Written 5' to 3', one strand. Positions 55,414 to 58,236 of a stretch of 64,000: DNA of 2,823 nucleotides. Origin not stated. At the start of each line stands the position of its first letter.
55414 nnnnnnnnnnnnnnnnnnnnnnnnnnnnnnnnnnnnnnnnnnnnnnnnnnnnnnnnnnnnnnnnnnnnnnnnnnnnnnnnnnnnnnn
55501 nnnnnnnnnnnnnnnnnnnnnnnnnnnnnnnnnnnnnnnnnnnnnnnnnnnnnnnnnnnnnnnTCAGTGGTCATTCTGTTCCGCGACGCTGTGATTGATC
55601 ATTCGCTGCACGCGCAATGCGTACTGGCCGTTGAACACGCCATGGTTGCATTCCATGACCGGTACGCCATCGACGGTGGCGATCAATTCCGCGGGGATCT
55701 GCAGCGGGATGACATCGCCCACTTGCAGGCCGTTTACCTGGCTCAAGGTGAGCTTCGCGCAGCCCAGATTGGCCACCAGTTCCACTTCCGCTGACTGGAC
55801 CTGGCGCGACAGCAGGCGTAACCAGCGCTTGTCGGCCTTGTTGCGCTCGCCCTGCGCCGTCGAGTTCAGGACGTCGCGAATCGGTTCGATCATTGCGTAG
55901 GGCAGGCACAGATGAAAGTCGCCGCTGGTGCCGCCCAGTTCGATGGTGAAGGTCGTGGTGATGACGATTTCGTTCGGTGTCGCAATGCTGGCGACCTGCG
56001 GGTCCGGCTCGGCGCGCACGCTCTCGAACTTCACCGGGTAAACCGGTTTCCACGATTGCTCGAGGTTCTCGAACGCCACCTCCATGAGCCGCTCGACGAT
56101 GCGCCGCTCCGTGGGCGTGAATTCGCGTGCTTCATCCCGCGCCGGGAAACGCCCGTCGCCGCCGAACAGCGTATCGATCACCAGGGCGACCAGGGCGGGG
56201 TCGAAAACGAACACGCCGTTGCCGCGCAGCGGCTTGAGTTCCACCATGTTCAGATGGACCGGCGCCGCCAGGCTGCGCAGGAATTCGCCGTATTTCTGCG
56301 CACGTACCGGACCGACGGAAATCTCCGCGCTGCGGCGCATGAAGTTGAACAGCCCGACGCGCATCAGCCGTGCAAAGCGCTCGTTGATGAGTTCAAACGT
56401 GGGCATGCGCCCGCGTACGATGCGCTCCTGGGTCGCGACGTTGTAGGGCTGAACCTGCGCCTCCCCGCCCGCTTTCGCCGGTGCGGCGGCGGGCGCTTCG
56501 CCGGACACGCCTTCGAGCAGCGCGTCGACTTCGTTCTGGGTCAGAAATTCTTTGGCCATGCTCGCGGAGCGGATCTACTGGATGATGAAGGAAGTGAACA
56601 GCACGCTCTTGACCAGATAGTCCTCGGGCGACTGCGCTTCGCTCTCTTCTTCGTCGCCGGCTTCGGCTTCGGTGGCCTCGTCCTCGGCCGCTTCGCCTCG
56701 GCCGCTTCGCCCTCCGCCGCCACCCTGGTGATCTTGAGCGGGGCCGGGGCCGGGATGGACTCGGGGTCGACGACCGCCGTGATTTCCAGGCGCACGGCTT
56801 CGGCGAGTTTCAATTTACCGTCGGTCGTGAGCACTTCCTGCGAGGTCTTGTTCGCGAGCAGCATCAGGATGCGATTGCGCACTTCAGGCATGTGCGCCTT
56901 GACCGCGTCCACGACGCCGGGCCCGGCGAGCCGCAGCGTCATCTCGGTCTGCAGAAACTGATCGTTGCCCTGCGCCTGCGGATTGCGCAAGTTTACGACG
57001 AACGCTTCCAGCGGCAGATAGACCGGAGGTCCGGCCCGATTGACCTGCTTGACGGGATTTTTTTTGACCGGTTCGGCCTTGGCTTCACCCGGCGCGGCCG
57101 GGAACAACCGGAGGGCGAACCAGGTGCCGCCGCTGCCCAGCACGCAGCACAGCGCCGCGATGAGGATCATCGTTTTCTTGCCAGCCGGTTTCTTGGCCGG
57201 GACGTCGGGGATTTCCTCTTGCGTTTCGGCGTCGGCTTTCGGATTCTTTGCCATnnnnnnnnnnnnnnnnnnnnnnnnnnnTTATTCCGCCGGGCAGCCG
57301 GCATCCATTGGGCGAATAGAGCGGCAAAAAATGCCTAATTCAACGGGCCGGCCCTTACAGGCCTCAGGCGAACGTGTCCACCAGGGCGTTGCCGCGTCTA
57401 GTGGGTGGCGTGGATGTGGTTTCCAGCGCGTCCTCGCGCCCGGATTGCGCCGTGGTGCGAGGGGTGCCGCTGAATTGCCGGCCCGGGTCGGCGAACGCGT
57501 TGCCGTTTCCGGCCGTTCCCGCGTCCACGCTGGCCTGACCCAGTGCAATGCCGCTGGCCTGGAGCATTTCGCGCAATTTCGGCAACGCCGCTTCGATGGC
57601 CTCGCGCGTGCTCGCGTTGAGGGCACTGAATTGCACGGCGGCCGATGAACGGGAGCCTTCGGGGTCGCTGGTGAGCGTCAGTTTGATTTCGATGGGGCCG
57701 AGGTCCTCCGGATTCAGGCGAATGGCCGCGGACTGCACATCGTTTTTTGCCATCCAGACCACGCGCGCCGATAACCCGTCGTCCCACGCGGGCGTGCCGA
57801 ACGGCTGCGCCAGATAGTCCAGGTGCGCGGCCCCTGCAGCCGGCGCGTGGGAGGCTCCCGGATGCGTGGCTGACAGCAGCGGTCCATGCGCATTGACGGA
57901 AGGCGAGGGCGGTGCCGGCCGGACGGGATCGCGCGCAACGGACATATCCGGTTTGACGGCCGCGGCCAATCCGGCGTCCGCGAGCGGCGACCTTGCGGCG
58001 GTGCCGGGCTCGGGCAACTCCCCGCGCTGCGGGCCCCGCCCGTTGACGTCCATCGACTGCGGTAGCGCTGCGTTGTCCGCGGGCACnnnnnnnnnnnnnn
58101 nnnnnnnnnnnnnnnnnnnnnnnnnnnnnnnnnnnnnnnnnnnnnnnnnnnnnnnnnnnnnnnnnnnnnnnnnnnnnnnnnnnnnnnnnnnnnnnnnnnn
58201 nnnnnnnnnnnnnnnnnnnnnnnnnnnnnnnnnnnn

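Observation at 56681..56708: Exact 14-bp tandem duplication frameshifts the 3' end of fliL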

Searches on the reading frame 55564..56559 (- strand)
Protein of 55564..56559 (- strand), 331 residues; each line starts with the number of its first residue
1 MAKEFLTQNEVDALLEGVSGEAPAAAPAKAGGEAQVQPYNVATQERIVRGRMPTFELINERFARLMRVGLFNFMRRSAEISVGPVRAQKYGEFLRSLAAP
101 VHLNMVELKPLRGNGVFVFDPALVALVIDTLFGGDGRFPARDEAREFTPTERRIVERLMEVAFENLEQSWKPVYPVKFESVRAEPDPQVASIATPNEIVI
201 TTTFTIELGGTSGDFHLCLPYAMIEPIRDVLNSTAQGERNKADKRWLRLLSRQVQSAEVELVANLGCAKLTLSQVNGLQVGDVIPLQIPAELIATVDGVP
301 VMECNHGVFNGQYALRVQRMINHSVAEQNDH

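Call 15: list_cluster_members(proteins=[P0001, window:55564-56559:-])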
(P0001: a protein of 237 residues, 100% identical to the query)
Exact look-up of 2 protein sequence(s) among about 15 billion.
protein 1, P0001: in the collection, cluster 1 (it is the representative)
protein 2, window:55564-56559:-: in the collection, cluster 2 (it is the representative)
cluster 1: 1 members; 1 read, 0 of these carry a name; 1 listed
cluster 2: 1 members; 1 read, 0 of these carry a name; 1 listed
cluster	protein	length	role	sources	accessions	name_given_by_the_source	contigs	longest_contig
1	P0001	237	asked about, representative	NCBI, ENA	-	-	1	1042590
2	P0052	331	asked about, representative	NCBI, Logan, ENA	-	-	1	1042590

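Call 16: find_encoding_contigs(protein=P0052, flank=4000, max_places=10)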
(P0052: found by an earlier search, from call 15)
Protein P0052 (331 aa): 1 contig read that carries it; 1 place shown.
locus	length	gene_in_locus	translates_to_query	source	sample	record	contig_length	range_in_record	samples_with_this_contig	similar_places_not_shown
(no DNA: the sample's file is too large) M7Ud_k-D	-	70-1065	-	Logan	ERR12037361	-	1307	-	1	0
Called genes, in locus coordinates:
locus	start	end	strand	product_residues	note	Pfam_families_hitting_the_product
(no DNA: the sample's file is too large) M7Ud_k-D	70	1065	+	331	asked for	PF02154:FliM, PF01052:FliMN_C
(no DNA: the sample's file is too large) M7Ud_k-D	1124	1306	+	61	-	?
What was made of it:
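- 55564..56559 (-): fliM, intact, 15 nt downstream of the restored fliL stop. The exact protein is also present in an independent Logan assembly of run ERR12037361 (calls 15, 16).
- On Genuine pseudogene: The Logan contig from ERR12037361 stops at about 56628 and its DNA was not available (call 16).
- That would fit sequence heterogeneity there (call 16).
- Tried and rejected: The identical FliM lies on a 1,307-bp contig of run ERR12037361 that ends at about 56628, and its DNA was not available (call 16).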

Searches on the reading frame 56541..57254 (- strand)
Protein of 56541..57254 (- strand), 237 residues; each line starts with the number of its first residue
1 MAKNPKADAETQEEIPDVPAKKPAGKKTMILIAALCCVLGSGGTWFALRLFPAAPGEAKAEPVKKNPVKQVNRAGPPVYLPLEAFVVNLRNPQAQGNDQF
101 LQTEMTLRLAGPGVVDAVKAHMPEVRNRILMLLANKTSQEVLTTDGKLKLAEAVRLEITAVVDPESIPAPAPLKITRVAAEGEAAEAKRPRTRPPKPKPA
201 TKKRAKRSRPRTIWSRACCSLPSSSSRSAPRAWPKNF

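Call 8: find_encoding_contigs(protein=window:56541-57254:-, flank=3000, max_places=10)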
Protein window:56541-57254:- (237 aa): no gene with exactly this product is on record in the collection.

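Call 22: search_protein_families(library=pfam, proteins=[window:56541-57254:-], max_evalue=0.01)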
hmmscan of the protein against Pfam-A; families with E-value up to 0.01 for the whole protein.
window:56541-57254:- (237 aa): 1 family
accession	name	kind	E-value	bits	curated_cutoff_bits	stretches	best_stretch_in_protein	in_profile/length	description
PF03748.19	FliL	-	4.6e-16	59.7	24.6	1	79-165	1-84/103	Flagellar basal body-associated protein FliL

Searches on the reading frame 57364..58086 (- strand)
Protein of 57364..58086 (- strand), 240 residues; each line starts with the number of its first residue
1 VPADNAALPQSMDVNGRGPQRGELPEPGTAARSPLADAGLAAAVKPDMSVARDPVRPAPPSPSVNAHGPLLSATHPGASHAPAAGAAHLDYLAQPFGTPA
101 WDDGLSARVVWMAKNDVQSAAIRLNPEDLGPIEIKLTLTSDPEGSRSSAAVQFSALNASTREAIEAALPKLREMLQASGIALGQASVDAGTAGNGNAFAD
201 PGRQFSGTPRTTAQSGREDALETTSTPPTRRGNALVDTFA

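Call 22: search_protein_families(library=pfam, proteins=[window:57364-58086:-], max_evalue=0.01)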
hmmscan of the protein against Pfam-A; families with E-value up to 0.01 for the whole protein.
window:57364-58086:- (240 aa): 1 family
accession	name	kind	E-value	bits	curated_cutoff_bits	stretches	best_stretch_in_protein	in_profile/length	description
PF02120.21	Flg_hook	-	2.4e-20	72.5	29.8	1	108-194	3-83/85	Flagellar hook-length control protein FliK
